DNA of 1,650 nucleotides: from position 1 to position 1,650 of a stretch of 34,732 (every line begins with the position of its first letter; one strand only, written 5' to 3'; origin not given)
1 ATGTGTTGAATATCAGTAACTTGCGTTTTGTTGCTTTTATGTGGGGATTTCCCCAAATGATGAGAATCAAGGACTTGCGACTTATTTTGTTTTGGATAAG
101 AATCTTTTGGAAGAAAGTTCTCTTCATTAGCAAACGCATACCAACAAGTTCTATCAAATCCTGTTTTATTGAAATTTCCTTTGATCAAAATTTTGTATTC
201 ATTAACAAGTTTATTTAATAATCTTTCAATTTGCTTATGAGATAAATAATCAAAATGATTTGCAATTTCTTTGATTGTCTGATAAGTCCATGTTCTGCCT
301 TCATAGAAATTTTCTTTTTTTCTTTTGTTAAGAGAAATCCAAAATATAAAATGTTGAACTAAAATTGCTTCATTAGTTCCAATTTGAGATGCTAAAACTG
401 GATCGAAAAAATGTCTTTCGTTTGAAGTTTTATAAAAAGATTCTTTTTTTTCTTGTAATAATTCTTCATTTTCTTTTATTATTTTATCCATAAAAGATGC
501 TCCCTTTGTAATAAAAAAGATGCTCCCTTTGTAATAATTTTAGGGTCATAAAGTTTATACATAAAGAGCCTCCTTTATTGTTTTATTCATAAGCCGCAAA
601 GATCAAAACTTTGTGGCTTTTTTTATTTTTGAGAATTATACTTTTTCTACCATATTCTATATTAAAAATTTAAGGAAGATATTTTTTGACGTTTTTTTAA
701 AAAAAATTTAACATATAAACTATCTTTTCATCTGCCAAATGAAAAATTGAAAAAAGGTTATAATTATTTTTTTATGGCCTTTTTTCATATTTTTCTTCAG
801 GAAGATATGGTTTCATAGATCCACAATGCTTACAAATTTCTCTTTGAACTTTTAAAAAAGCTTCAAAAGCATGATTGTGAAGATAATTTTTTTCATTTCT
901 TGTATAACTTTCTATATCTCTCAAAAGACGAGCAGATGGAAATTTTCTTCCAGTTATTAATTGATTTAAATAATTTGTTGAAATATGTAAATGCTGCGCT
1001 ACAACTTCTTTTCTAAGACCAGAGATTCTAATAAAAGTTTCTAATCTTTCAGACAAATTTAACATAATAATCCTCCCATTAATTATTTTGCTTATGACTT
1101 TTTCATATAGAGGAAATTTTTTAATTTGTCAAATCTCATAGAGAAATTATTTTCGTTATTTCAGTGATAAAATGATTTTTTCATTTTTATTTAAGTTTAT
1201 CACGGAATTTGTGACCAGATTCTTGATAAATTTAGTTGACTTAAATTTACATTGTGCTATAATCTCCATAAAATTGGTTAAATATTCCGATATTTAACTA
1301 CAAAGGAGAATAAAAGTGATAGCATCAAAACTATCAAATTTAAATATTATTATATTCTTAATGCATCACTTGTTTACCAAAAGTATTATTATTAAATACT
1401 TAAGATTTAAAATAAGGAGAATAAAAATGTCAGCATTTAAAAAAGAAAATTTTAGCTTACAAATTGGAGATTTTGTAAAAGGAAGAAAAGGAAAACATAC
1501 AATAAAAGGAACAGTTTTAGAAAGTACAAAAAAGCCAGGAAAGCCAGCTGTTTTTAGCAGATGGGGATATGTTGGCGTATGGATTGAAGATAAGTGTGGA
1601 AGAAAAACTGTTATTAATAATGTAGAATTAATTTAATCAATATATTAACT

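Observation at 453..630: Plasmid-like translational control region for the replication gene: leader ORF, duplicated RBS repeat and a wrong-strand terminator implying an antisense RNA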

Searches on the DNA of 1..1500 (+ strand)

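Call 11: search_dna_similar(query=window:1-1320:+, collection=phages, mode=distant, max_rows=20)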
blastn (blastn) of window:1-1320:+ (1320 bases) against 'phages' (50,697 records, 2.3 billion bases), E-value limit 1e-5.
No match.
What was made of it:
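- Tried and rejected: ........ phages, blastn: no match (call 11).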

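Call 57: search_rna_families(source=window, start=1, end=1500, threshold=evalue, max_evalue=10)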
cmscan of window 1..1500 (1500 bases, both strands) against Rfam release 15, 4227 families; matches with E-value up to 10: 13.
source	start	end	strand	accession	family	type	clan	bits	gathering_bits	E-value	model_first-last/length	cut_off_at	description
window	513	628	+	RF04312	trpB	Cis-reg;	-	24.3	59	1.2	1-107/107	no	trpB ncRNA motif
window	748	838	-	RF02434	SpF39_sRNA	Gene; sRNA;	-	23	60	4.9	1-109/109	no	Streptococcus sRNA SpF39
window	534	626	+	RF00515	PyrR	Cis-reg;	-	21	54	4.5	1-115/115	no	PyrR binding site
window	511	580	-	RF03483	MIR319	Gene; miRNA;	-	18.9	54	0.82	1-92/92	no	MIR319 microRNA precursor family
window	492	577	-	RF04157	MIR9486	Gene; miRNA;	-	18.1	100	1.8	1-119/119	no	MIR9486 microRNA precursor family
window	49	119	+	RF00280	SNORD51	Gene; snRNA; snoRNA; CD-box;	CL00054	17.9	50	8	1-79/79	no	Small nucleolar RNA SNORD51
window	1299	1374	-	RF01422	snoR116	Gene; snRNA; snoRNA; CD-box;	-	17.1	47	5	1-86/86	no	small nucleolar RNA snoR116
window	1074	1114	+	RF00273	SNORD59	Gene; snRNA; snoRNA; CD-box;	CL00065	16.9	45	4.7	1-73/73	no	Small nucleolar RNA SNORD59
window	305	328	+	RF00489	ctRNA_p42d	Gene; antisense;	-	16.7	50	2.9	1-46/46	no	ctRNA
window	575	634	+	RF01561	DdR11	Gene; snRNA; snoRNA; CD-box;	-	15.9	65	5.4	1-76/76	no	Dictyostelium snoRNA DdR11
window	727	808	-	RF04128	MIR8562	Gene; miRNA;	-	15.6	211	6.3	81-162/242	no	MIR8562 microRNA precursor family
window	737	782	+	RF01769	greA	Cis-reg; leader;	-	15.3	60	9.8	73-117/124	no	Enterobacteria greA leader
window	393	456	-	RF01675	CrcZ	Gene; sRNA;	-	13.3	95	0.64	1-398/398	no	Pseudomonas sRNA CrcZ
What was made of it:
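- On Rfam plasmid countertranscript families (ctRNA_pT181, pND324, pGA1, p42d): The only hit is ctRNA_p42d at 16.7 bits against a gathering score of 50, E = 2.9, at 305-328 (call 57).
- Tried and rejected: At the E-value threshold there is only noise (call 57).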
